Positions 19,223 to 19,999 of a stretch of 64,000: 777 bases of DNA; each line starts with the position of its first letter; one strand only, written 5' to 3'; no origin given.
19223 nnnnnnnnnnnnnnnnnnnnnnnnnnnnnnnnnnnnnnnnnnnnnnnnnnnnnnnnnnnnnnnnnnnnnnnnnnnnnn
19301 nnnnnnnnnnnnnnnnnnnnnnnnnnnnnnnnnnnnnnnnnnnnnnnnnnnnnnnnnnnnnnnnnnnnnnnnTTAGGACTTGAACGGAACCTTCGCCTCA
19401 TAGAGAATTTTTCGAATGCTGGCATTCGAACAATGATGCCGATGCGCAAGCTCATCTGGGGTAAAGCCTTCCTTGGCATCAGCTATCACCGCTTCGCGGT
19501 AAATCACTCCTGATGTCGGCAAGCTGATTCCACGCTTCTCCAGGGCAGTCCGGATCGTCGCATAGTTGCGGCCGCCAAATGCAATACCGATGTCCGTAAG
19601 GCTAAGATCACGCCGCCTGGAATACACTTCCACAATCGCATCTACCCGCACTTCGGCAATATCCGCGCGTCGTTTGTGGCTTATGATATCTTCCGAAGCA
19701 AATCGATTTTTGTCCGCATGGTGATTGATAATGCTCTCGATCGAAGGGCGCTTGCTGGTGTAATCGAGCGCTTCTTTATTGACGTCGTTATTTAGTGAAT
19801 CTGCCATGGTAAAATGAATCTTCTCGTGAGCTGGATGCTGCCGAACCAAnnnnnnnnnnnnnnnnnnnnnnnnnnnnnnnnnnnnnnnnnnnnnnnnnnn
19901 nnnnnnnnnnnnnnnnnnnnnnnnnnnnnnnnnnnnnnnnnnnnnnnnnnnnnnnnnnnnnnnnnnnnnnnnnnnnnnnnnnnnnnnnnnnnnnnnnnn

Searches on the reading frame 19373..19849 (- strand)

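Call 56: search_protein_families(library=pfam, proteins=[window:19373-19849:-], max_evalue=0.001)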
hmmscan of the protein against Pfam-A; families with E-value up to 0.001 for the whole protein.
window:19373-19849:- (158 aa): 1 family
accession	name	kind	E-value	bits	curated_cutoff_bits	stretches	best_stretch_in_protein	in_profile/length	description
PF08299.17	Bac_DnaA_C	-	1.9e-07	31.4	31.5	1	37-105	1-68/69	Bacterial dnaA protein helix-turn-helix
